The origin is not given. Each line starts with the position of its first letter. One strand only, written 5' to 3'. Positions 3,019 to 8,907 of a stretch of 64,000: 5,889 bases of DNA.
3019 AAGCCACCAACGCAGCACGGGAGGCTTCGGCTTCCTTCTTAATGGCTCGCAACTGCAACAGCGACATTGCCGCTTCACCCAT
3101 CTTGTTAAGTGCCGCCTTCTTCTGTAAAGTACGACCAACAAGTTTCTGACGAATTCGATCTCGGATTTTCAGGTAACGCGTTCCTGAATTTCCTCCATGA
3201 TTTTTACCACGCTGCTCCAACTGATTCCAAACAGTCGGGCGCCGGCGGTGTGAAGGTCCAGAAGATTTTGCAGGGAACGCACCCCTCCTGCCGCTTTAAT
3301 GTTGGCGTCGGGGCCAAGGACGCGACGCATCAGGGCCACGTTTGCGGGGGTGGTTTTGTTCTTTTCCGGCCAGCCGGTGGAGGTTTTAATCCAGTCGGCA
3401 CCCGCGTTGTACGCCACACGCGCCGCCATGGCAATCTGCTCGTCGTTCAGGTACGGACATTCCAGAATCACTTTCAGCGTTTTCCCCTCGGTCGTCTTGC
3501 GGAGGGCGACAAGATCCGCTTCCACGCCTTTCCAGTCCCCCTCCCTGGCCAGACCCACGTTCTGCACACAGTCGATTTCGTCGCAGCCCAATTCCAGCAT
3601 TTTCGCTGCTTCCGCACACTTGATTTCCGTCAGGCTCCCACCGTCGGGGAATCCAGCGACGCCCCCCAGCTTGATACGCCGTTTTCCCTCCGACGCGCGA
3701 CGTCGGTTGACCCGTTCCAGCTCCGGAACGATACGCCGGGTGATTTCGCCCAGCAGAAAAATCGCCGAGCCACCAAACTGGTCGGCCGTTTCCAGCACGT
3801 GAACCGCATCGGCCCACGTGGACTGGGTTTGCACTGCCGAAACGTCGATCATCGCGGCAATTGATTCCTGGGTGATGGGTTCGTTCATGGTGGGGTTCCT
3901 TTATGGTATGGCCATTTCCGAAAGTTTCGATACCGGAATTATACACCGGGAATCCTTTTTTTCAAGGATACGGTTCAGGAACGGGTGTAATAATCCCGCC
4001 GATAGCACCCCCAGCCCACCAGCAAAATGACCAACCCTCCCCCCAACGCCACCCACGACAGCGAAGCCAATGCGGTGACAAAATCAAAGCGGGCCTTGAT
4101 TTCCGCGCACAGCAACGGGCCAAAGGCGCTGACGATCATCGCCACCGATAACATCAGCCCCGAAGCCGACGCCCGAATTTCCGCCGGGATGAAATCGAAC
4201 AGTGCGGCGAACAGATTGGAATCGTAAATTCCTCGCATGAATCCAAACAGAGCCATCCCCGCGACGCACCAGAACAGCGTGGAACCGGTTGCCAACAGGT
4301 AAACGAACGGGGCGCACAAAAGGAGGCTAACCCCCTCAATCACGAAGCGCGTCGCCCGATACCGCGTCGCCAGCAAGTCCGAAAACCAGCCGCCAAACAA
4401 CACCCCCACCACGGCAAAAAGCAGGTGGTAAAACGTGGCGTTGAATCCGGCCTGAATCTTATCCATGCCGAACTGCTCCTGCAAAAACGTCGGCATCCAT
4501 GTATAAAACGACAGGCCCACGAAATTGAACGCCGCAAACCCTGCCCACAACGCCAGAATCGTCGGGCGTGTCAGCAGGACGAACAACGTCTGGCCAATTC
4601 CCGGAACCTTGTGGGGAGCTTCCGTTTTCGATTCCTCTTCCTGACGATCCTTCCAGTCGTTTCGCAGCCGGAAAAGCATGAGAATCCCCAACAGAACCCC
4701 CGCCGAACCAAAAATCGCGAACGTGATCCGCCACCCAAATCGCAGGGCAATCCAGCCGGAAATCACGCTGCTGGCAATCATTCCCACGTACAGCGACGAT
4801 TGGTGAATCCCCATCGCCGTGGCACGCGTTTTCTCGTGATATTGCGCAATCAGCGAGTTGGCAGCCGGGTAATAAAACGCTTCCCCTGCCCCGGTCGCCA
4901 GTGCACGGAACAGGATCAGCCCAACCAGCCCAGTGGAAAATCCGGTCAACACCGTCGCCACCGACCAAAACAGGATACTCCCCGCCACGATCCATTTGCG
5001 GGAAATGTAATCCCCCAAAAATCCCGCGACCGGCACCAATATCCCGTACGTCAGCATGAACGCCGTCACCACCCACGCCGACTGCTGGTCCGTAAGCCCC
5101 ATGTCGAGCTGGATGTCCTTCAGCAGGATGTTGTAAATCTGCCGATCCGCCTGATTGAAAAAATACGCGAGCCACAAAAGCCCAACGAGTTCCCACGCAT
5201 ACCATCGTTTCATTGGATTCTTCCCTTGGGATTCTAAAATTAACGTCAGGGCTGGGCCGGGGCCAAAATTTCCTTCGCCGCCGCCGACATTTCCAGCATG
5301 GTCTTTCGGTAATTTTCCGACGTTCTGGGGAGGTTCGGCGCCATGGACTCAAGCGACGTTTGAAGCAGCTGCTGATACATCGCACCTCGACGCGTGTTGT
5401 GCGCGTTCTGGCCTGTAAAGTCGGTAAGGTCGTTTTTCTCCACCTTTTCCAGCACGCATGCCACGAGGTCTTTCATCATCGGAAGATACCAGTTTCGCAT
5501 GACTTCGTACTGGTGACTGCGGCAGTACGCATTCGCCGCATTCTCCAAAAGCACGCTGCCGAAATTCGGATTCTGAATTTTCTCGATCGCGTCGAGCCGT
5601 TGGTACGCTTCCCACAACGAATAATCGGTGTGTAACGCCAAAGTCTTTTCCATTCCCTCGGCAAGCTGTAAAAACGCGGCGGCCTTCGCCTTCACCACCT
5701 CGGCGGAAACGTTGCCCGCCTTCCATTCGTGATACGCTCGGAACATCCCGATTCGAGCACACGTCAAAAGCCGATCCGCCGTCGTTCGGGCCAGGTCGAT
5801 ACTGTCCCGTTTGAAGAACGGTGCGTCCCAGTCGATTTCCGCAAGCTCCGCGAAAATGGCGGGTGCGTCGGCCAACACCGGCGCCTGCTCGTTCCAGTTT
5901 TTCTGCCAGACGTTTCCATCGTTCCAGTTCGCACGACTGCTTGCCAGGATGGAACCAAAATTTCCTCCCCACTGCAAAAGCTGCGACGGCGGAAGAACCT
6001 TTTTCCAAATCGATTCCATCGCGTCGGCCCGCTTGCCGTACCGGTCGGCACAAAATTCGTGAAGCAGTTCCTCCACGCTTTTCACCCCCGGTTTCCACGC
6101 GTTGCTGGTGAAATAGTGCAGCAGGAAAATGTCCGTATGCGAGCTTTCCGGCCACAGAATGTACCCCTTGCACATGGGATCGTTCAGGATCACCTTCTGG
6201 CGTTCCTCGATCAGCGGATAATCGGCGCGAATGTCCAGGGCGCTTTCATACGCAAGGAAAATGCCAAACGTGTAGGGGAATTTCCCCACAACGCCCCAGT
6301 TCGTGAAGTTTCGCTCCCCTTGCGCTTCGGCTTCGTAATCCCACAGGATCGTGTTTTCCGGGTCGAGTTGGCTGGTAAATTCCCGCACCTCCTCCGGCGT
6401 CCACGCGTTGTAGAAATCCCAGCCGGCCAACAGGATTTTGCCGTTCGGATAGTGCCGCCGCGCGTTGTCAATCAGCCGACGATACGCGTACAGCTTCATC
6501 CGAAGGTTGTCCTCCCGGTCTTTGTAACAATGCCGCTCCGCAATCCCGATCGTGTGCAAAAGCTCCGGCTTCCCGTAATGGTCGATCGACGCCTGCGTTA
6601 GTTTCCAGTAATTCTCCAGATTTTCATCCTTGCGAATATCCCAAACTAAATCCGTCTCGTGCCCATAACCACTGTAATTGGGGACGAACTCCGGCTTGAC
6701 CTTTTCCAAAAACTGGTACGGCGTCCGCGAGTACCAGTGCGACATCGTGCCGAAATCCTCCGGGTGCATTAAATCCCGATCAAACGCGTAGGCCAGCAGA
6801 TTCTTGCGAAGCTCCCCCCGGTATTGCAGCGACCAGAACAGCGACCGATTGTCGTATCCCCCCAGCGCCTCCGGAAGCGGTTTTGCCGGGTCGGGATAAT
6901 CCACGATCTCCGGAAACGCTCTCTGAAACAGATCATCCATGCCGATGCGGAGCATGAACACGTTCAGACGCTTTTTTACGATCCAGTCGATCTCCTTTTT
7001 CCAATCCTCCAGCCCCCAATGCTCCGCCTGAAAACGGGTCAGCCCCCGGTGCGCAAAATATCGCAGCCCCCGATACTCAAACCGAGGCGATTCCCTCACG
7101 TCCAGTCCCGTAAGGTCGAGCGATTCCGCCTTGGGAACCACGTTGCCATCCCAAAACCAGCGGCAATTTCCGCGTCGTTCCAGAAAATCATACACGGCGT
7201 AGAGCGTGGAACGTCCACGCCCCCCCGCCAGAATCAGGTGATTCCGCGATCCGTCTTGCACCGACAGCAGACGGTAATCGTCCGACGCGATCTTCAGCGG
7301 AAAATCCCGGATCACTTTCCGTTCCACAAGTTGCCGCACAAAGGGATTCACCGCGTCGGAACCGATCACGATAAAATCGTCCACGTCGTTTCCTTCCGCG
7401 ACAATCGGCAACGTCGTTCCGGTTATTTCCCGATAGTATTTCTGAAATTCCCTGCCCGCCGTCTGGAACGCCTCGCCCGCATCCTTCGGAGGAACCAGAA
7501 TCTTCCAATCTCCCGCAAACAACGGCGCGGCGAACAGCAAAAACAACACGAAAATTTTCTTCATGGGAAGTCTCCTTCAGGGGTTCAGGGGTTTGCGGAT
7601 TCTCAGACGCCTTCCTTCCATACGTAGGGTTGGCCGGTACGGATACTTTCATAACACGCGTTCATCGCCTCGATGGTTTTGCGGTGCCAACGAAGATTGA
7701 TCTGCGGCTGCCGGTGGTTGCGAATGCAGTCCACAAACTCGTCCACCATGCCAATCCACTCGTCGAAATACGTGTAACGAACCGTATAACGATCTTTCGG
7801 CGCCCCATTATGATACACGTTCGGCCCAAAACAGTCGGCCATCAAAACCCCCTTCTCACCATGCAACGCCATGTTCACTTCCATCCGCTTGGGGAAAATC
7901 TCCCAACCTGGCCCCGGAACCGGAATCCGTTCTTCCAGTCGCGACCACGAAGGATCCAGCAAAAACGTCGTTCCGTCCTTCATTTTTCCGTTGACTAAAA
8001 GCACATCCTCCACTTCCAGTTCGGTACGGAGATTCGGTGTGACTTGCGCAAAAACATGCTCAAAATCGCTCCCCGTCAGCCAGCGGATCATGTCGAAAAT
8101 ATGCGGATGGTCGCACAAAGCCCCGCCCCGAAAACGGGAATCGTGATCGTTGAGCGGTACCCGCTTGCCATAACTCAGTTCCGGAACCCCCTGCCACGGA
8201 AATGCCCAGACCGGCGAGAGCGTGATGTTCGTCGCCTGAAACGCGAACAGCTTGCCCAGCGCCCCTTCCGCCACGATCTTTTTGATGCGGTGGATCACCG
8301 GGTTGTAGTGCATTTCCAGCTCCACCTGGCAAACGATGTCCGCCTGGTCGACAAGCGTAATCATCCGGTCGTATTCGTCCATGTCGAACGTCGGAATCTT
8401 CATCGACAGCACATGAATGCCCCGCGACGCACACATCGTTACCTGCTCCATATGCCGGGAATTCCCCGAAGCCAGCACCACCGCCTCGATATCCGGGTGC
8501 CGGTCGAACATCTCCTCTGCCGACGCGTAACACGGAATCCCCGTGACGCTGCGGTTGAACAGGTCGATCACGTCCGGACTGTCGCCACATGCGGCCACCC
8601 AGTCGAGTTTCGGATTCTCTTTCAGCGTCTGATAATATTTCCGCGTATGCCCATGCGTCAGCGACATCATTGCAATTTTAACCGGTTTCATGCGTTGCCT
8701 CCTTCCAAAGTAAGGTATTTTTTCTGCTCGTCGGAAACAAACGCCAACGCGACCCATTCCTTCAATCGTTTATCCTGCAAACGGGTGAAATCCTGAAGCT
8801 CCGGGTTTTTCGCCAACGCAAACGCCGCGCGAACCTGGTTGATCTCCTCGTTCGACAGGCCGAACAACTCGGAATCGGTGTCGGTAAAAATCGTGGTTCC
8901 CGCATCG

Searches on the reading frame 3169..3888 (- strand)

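Call 76: search_protein_families(library=pfam, proteins=[window:3169-3888:-], max_evalue=0.001)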
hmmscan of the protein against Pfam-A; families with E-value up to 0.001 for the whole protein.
window:3169-3888:- (239 aa): 1 family
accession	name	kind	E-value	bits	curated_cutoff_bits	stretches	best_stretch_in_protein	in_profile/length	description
PF01791.15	DeoC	-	1.3e-11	45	23.8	1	65-211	50-209/229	DeoC/LacD family aldolase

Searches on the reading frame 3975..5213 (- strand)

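Call 75: search_protein_families(library=pfam, proteins=[window:3975-5213:-], max_evalue=0.001)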
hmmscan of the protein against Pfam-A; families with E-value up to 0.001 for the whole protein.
window:3975-5213:- (412 aa): 2 families
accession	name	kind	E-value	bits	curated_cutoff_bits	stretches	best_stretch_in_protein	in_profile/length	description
PF07690.21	MFS_1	-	1.8e-56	192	33.4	1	13-366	1-347/347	Major Facilitator Superfamily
PF03137.26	OATP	-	3.7e-10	39.2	25.8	1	189-306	264-382/545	Organic Anion Transporter Polypeptide (OATP) family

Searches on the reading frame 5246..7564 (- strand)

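Call 75: search_protein_families(library=pfam, proteins=[window:5246-7564:-], max_evalue=0.001)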
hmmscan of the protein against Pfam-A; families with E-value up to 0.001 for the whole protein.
window:5246-7564:- (772 aa): 1 family
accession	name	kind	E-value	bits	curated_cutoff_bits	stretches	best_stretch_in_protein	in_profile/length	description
PF05089.18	NAGLU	-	5.4e-10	39.2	25.5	1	360-491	200-335/336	Alpha-N-acetylglucosaminidase (NAGLU) tim-barrel domain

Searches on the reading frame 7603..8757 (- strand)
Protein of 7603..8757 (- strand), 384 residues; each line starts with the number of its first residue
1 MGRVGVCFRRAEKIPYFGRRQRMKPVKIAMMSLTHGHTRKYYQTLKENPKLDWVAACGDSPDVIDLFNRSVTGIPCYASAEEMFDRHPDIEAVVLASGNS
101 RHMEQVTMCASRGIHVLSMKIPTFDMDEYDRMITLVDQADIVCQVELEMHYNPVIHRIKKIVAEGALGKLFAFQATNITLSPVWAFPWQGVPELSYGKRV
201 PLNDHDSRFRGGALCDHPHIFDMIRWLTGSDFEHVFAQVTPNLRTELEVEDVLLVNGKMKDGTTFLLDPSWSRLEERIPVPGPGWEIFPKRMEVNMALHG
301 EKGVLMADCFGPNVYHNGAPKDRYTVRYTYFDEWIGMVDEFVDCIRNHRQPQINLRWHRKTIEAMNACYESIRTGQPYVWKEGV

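Call 75: search_protein_families(library=pfam, proteins=[window:7603-8757:-], max_evalue=0.001)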
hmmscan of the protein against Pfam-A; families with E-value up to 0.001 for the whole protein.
window:7603-8757:- (384 aa): 4 families
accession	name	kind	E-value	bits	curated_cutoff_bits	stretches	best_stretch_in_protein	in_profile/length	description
PF22725.1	GFO_IDH_MocA_C3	-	4.2e-13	49.8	27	1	156-305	2-123/124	GFO/IDH/MocA C-terminal domain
PF01408.29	GFO_IDH_MocA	-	2.4e-08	35.1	24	1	42-146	16-119/120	Oxidoreductase family, NAD-binding Rossmann fold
PF02894.22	GFO_IDH_MocA_C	-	2.6e-07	31.1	22.9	1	206-378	35-216/218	Oxidoreductase family, C-terminal alpha/beta domain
PF22685.1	Gal80p_C-like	-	7.9e-05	23.3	29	0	153-260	1-99/152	Gal80p, C-terminal domain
